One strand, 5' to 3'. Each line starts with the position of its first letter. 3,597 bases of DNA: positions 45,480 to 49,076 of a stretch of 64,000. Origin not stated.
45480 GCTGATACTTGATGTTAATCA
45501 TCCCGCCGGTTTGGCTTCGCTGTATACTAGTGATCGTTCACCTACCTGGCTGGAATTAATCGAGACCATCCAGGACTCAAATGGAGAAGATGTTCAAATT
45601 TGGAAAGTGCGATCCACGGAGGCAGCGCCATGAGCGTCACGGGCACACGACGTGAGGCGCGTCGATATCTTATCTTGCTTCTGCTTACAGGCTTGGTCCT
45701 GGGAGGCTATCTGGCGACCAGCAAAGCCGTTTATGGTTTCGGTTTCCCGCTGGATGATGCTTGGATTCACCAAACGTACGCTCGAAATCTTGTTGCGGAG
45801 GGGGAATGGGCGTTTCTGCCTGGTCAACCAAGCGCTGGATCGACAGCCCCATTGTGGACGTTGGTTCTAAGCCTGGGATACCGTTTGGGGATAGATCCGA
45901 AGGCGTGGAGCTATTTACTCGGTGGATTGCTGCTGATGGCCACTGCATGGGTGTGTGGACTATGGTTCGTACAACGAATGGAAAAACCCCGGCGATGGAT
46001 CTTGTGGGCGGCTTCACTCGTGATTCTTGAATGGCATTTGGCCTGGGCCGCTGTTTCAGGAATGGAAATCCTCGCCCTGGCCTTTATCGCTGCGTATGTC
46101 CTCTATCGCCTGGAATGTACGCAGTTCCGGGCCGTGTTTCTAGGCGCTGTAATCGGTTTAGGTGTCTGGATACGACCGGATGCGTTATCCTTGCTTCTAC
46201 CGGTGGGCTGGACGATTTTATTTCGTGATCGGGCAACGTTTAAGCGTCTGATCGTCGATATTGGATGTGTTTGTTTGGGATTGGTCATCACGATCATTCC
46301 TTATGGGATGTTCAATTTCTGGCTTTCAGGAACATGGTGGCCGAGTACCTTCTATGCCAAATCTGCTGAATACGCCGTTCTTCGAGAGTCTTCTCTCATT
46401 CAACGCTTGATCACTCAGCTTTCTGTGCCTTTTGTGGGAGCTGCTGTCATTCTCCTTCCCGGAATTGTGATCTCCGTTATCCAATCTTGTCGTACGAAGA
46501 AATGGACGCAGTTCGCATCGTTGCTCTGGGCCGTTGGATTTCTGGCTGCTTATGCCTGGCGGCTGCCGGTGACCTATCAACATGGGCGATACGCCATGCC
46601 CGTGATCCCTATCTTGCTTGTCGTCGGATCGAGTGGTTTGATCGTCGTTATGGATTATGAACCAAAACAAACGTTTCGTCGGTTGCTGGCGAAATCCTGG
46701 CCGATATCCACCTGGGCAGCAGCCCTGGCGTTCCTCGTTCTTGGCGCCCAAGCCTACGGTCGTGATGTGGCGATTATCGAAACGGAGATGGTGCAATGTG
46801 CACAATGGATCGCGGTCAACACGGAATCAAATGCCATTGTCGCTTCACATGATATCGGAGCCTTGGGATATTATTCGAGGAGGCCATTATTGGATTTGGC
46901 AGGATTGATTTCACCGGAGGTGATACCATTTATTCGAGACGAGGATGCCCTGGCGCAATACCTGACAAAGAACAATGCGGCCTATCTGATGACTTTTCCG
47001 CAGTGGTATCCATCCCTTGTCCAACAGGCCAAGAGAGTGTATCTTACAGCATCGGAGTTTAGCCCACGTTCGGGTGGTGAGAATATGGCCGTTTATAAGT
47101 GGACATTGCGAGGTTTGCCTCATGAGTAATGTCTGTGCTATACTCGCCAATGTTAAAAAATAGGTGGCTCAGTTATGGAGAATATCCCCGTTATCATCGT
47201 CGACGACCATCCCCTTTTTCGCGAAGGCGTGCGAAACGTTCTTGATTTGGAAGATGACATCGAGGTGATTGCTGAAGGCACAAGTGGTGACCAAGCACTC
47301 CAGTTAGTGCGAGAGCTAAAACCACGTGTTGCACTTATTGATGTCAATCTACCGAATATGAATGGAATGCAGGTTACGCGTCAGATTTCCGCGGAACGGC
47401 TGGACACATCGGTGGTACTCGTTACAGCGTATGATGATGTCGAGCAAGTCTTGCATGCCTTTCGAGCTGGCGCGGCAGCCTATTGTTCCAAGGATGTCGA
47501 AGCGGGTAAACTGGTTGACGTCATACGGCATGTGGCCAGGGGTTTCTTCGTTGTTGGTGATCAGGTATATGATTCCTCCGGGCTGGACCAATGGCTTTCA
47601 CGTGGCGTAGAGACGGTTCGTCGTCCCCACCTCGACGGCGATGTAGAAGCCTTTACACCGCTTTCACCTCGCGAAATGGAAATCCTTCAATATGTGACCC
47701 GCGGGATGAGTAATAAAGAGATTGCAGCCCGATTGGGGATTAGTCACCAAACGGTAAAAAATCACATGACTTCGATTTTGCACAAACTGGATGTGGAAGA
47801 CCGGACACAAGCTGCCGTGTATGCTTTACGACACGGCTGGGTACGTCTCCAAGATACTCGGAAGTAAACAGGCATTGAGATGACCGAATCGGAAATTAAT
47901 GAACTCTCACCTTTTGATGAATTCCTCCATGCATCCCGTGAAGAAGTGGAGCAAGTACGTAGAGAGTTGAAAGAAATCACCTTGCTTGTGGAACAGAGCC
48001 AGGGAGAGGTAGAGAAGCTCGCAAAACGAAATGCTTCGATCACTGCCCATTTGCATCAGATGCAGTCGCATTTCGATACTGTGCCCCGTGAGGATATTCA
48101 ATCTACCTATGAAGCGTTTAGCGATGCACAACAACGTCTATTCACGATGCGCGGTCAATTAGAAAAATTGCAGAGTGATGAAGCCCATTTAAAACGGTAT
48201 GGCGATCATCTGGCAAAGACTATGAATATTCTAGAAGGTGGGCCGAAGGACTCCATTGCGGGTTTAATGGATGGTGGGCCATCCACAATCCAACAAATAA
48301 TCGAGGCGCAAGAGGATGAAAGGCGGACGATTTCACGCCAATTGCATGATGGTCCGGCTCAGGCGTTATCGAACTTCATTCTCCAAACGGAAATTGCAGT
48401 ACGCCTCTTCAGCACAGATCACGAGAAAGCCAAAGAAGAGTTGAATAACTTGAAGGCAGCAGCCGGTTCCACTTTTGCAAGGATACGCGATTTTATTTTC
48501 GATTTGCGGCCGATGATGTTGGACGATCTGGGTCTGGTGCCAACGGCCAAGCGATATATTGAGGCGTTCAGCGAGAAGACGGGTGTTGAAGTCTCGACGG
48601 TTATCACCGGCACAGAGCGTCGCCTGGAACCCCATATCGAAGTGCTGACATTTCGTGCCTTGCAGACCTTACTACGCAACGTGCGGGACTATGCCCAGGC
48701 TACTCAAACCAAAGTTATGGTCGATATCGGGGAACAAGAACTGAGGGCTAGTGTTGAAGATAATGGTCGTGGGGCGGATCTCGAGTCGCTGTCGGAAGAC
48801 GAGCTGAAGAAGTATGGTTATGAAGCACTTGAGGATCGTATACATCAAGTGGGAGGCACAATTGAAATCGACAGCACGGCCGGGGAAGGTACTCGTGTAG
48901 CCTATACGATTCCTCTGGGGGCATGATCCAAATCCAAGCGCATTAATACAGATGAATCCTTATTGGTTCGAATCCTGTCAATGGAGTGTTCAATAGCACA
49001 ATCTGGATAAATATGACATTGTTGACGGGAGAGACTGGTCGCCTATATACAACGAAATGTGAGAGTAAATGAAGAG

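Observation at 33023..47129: Ten-gene co-directional string: one polyprenyl-P-sugar synthase and flippase-like protein wired to six GT-C-type enzymes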

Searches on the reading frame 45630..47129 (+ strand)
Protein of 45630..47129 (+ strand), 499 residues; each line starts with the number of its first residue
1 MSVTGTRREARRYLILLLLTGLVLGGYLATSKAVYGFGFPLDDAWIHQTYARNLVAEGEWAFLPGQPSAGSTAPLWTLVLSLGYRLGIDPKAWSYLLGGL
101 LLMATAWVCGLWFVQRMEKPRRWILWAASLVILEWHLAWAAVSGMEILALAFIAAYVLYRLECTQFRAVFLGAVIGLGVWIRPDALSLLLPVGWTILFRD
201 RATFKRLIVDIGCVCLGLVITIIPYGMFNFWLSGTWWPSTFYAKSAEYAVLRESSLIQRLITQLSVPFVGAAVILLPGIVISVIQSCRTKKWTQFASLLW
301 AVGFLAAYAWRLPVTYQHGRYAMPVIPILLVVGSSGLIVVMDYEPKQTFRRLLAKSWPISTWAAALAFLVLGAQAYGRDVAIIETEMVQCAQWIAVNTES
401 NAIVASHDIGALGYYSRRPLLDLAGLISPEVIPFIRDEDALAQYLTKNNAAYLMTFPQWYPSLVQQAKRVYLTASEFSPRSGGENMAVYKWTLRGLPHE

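Call 4: search_protein_families(library=pfam, proteins=[window:45630-47129:+], max_evalue=0.1)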
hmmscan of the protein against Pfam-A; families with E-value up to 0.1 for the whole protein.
window:45630-47129:+ (499 aa): 0 families

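Call 7: search_protein_families(library=ncbifam, proteins=[window:45630-47129:+], max_evalue=0.1)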
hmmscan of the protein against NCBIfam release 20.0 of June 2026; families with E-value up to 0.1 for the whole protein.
window:45630-47129:+ (499 aa): 1 family
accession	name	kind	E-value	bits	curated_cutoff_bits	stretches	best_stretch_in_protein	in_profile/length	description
NF047440.1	LA3751_2_3_fam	subfamily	2.2e-12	46.5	200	1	75-337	84-354/460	LA_3751/LA_3752 family putative glycosyltransferase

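Call 22: find_homologous_proteins(query=window:45630-47129:+)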
Query window:45630-47129:+ (499 aa): 5172 proteins with E <= 0.001 among 8000 candidates; the best 120 are listed.
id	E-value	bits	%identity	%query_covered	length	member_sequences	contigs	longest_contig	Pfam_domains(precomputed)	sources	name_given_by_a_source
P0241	0.0e+0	1120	100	100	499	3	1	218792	-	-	-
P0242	0.0e+0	1022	89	100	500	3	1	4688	-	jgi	-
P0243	0.0e+0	1013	90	100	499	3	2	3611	-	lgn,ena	-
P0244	3.1e-255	866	76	100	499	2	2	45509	-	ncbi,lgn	-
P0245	7.6e-250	848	73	99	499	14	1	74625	-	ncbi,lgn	-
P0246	4.0e-245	832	72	99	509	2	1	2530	-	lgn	-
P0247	1.7e-168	580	55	99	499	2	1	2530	-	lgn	-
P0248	2.6e-165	569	54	94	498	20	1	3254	-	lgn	-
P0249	1.0e-164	567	53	98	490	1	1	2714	-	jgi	jgi:hypothetical protein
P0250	7.7e-164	564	54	97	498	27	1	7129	-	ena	-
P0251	2.6e-163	563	53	98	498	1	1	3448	-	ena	-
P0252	5.0e-162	558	53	96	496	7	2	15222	-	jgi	jgi:hypothetical protein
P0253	6.0e-161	555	55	93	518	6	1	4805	-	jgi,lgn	jgi:hypothetical protein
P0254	1.4e-159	550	53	94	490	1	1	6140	-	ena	-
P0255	1.8e-159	550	53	96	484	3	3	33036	-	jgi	jgi:hypothetical protein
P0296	4.4e-152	525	52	92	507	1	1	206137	-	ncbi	-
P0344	1.3e-147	511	49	98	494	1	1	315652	-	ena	-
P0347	2.2e-147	510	51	96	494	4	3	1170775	-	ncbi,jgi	jgi:hypothetical protein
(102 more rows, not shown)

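Call 27: search_solved_structures(query=A3, max_evalue=10, show_alignments=1)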
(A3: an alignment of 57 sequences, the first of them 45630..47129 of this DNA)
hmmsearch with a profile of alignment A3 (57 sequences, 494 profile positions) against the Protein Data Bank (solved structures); distinct sequences matched with E-value up to 10: 0.

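Call 40: predict_structure(alignment_id=A3)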
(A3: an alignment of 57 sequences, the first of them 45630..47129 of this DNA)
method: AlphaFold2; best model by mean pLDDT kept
length: 499 residues; sequences in the alignment: 57
mean_pLDDT: 91.4   pTM: 0.92
mean pLDDT of the five models: 91.4, 91.4, 91.1, 89.9, 88.9
residues with pLDDT >= 90: 379; 70-90: 100; 50-70: 14; < 50: 6
segments of 3 or more residues with pLDDT < 50: 495-497
pLDDT, mean of each block of 10 residues (from residue 1): 69 96 98 97 94 94 86 91 97 98 98 94 96 97 96 98 93 97 95 92 88 97 93 83 79 86 91 96 94 95 92 67 94 94 74 88 97 96 97 97 93 94 88 90 93 94 93 95 94 59
secondary structure, 60 per line:
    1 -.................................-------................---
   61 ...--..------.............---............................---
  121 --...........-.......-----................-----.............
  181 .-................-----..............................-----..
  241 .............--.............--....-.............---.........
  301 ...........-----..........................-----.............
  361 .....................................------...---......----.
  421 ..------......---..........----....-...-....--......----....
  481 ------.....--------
elements in order: H2-34 H42-57 E61-63 H74-86 H90-117 H123-133 H135-141 H147-162 H168-181 H183-198 H204-233 H239-253 H256-268 H271-274 H276-288 H292-311 H317-342 H348-397 E404-406 H410-415 E420-422 H429-434 H438-447 E452-455 H461-464 E467-472 H477-480 E487-491

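Call 45: fold_search(model_id=the predicted structure, library=pdb)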
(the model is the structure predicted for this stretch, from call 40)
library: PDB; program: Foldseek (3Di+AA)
matches with E <= 10: 493; with E <= 0.001: 25
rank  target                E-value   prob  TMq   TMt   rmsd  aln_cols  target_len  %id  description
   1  5ezm                  3.7e-09  1.00  0.56  0.53  10.2       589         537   18  Crystal Structure of ArnT from Cupriavidus metallidurans in the apo state (released 2016-02-17)
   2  5f15                  1.3e-08  1.00  0.58  0.54  10.3       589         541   16  Crystal Structure of ArnT from Cupriavidus metallidurans bound to Undecaprenyl phosphate (released 2016-02-17)
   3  6ezn_F                2.4e-08  1.00  0.58  0.47  11.8       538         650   14  Cryo-EM structure of the yeast oligosaccharyltransferase (OST) complex (released 2018-01-17)
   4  8age_A                4.5e-08  1.00  0.62  0.50  10.6       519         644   13  Structure of yeast oligosaccharylransferase complex with acceptor peptide bound (released 2022-12-07)
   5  7oci_F                6.9e-08  1.00  0.60  0.49  10.5       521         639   12  Cryo-EM structure of yeast Ost6p containing oligosaccharyltransferase complex (released 2022-02-16)
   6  8pn9_A                1.3e-07  1.00  0.60  0.48  10.9       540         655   14  Structure of human oligosaccharyltransferase OST-A complex bound to NGI-1 (released 2024-05-08)
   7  3wak                  1.7e-07  1.00  0.62  0.38  12.8       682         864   12  Crystal structure of the Archaeoglobus fulgidus oligosaccharyltransferase (O29867_ARCFU) in the apo form (released 2013-10-30)
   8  8agb_A                2.4e-07  1.00  0.58  0.46  10.0       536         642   13  Structure of yeast oligosaccharylransferase complex with lipid-linked oligosaccharide bound (released 2022-12-07)
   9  7e9s_A                2.5e-07  1.00  0.61  0.38  13.4       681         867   11  Archaeal oligosaccharyltransferase AglB from Archaeoglobus fulgidus in complex with an inhibitory peptide and a dolich (released 2021-09-08)
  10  9s6u_A                2.9e-07  1.00  0.49  0.46   9.4       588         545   11  Ternary cryo-EM structure of human ALG9 with Dol25-PP-GlcNAc2Man8, Dol25-P-Man and Fab (released 2026-03-18)
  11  8b6l_I                4.0e-07  1.00  0.58  0.45  12.2       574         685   12  Subtomogram average of the human Sec61-TRAP-OSTA-translocon (released 2022-12-07)
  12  5gmy_A                4.7e-07  1.00  0.58  0.37  13.4       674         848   12  Crystal structure of the Archaeoglobus fulgidus oligosaccharyltransferase (O29867_ARCFU) tethered with an acceptor pep (released 2017-02-01)
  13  3waj                  6.1e-07  1.00  0.62  0.41  10.8       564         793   14  Crystal structure of the Archaeoglobus fulgidus oligosaccharyltransferase (O29867_ARCFU) complex with Zn and sulfate (released 2013-10-30)
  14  9n9j_I                8.0e-07  1.00  0.57  0.42  11.5       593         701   13  Structure of a GRP94 folding intermediate engaged with a CCDC134- and FKBP11-bound secretory translocon (released 2025-11-19)
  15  8agc_A                8.7e-07  1.00  0.52  0.40  15.7       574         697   14  Structure of yeast oligosaccharylransferase complex with lipid-linked oligosaccharide and non-acceptor peptide bound (released 2022-12-07)
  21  9dlh                  2.5e-05  1.00  0.59  0.51   5.7       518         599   15  donor substrate analog-bound AftB (released 2025-06-25)
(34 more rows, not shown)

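Call 70: find_encoding_contigs(protein=P0347, flank=10000, max_places=1)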
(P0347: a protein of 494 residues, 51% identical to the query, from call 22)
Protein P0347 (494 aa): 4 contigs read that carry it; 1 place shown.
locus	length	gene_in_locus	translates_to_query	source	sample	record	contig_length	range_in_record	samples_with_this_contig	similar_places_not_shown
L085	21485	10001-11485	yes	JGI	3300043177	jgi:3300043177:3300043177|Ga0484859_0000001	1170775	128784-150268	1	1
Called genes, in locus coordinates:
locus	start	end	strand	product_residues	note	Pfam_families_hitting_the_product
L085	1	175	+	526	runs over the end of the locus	-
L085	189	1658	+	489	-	-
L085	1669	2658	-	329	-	-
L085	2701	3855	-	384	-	PF13439:Glyco_transf_4 (weak), PF20706:GT4-conflict (weak), PF00534:Glycos_transf_1, PF13692:Glyco_trans_1_4, PF13524:Glyco_trans_1_2 (weak)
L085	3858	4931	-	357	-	PF13439:Glyco_transf_4, PF20706:GT4-conflict, PF00534:Glycos_transf_1, PF13692:Glyco_trans_1_4, PF13524:Glyco_trans_1_2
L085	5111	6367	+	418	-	PF09594:GT87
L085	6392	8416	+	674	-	PF26626:DUF8201 (weak)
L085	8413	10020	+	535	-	-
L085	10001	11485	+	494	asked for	-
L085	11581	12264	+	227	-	PF00072:Response_reg, PF00196:GerE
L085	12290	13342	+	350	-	PF05384:DegS (weak), PF07730:HisKA_3, PF13581:HATPase_c_2 (weak), PF02518:HATPase_c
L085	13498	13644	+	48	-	PF04964:Flp_Fap (weak)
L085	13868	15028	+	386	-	PF16976:RcpC (weak)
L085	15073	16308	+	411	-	PF00072:Response_reg, PF01656:CbiA, PF10609:ParA, PF13614:AAA_31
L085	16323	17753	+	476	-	PF00437:T2SSE, PF27713:UCP018868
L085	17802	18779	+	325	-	PF00482:T2SSF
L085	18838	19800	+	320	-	PF00482:T2SSF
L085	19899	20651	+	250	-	PF18912:DZR_2, PF00156:Pribosyltran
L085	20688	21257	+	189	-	PF02482:Ribosomal_S30AE, PF16321:Ribosom_S30AE_C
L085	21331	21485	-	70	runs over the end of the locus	-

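Call 71: find_encoding_contigs(protein=P0344, flank=10000, max_places=1)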
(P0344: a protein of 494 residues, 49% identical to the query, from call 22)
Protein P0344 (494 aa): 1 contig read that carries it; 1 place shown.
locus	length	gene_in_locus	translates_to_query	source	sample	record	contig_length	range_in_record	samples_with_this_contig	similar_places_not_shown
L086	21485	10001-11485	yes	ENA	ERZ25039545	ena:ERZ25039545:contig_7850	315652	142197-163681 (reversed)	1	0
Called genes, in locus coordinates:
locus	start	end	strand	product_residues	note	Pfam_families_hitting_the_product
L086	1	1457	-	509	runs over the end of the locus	-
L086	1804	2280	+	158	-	-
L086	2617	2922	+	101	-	-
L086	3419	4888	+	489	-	-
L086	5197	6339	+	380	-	PF09594:GT87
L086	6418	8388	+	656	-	PF26626:DUF8201 (weak)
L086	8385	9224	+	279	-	-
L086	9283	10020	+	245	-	-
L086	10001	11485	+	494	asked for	-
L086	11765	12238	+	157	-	PF00072:Response_reg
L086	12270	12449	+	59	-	PF00196:GerE, PF13384:HTH_23 (weak), PF08281:Sigma70_r4_2 (weak), PF13936:HTH_38 (faint)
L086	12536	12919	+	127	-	PF05384:DegS (weak)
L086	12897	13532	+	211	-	PF07730:HisKA_3, PF02518:HATPase_c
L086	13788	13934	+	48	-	PF04964:Flp_Fap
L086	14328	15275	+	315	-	PF16976:RcpC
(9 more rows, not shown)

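Call 72: find_encoding_contigs(protein=P0296, flank=10000, max_places=1)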
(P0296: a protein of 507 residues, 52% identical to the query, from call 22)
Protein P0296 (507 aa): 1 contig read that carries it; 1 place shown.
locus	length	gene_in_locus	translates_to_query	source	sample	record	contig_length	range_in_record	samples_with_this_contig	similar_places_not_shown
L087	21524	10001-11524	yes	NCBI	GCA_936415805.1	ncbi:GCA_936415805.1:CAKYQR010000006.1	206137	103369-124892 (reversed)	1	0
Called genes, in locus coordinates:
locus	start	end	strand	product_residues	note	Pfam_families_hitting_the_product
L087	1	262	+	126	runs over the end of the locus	-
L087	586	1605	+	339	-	-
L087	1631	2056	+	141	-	-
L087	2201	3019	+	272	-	PF04188:Mannosyl_trans2 (weak)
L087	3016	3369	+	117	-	-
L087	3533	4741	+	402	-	PF09594:GT87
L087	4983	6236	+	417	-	PF09594:GT87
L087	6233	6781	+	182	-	PF13231:PMT_2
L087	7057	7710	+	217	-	-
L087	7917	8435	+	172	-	-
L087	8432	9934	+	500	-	-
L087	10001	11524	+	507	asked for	-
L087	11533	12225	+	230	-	PF00072:Response_reg, PF04545:Sigma70_r4 (weak), PF08281:Sigma70_r4_2 (weak), PF00196:GerE, PF13384:HTH_23 (faint), PF13936:HTH_38 (faint)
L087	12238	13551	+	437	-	PF05384:DegS, PF07730:HisKA_3, PF02518:HATPase_c (weak), PF04964:Flp_Fap (weak)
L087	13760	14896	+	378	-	PF16976:RcpC (faint), PF08666:SAF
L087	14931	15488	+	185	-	PF00072:Response_reg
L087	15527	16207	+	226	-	-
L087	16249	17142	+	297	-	PF00437:T2SSE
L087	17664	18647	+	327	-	PF00482:T2SSF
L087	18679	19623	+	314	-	PF00482:T2SSF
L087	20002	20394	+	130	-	PF00156:Pribosyltran (faint)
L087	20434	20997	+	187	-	PF02482:Ribosomal_S30AE, PF16321:Ribosom_S30AE_C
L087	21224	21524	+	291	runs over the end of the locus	-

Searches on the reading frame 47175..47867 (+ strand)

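Call 6: search_protein_families(library=pfam, proteins=[window:47175-47867:+], max_evalue=0.01)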
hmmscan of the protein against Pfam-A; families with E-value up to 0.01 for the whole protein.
window:47175-47867:+ (230 aa): 15 families
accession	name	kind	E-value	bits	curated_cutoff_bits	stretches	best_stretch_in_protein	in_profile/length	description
PF00072.30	Response_reg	-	2.7e-27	95.6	30.2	1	6-117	1-110/111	Response regulator receiver domain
PF00196.25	GerE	-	2.4e-22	78.8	23.5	1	162-217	2-57/57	Bacterial regulatory proteins, luxR family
PF04545.22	Sigma70_r4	-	2.2e-07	30.7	24.1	1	163-205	5-48/50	Sigma-70, region 4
PF08281.18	Sigma70_r4_2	-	7.5e-07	29.1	25.7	1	163-199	11-48/54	Sigma-70, region 4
PF13936.12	HTH_38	-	4.9e-06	26.6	27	1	169-197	12-40/44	Helix-turn-helix domain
PF13384.12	HTH_23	-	7.2e-06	26.1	24.6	1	168-195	8-35/50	Homeodomain-like domain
PF12840.13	HTH_20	-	3.2e-05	24.2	27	1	168-198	7-39/51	Helix-turn-helix domain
PF13518.12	HTH_28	-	0.00013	22.4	25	1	169-196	4-31/52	Helix-turn-helix domain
PF07638.17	Sigma70_ECF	-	0.00016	22.1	21.1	1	152-207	125-181/185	ECF sigma factor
PF13412.12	HTH_24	-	0.00017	21.5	21.9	1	168-198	6-38/48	Winged helix-turn-helix DNA-binding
PF04218.19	CENP-B_N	-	0.00066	19.7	21.2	1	168-195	13-40/53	CENP-B N-terminal DNA-binding domain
PF04967.18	HTH_10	-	0.0011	19.1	23.1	1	176-205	22-51/53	HTH DNA binding domain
PF08279.18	HTH_11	-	0.0014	18.9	25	1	166-205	1-43/55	HTH domain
PF14493.12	HTH_40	-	0.0026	18.5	27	1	171-204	6-39/89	Helix-turn-helix domain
PF09862.15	DUF2089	-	0.0069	16.5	33.4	0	181-207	20-46/47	Domain of unknown function (DUF2089)-HTH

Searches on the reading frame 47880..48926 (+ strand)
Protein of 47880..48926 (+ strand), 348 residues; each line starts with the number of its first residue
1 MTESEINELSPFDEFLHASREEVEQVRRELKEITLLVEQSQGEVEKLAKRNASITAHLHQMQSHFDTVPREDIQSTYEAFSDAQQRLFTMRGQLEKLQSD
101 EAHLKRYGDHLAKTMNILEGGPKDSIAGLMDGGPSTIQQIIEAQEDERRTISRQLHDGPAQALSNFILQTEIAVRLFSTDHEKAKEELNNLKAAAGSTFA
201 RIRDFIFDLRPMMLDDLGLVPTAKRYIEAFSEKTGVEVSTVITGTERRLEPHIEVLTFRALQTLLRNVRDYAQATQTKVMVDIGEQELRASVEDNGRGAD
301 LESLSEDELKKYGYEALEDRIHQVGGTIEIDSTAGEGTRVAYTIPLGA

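Call 6: search_protein_families(library=pfam, proteins=[window:47880-48926:+], max_evalue=0.01)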
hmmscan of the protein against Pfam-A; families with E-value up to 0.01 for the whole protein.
window:47880-48926:+ (348 aa): 9 families
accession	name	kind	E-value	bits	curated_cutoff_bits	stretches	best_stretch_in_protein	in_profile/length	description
PF07730.19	HisKA_3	-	1.4e-13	51.6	24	1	147-212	1-66/68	Histidine kinase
PF02518.31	HATPase_c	-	4.1e-08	34.1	26.4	1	258-346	7-109/111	Histidine kinase-, DNA gyrase B-, and HSP90-like ATPase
PF05384.16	DegS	-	4.2e-07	30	27.6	1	18-110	24-116/159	Sensor protein DegS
PF04399.18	Glutaredoxin2_C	-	8.9e-05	22.8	32.8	1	7-81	44-118/130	Glutaredoxin 2, C terminal domain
PF19220.6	Rod_CreS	-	0.00049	19.7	100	1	14-119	13-117/359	Crescentin, rod domain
PF13589.12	HATPase_c_3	-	0.0034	17.8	25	1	259-316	5-60/137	Histidine kinase-, DNA gyrase B-, and HSP90-like ATPase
PF05524.18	PEP-utilisers_N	-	0.0064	17.1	24.4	0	177-228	40-89/121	PEP-utilising enzyme, N-terminal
PF05010.19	TACC_C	-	0.0071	16.5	29.9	0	20-111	28-122/201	Transforming acidic coiled-coil-containing protein (TACC), C-terminal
PF05701.16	WEMBL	-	0.0082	15.4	35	0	17-109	289-380/562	Weak chloroplast movement under blue light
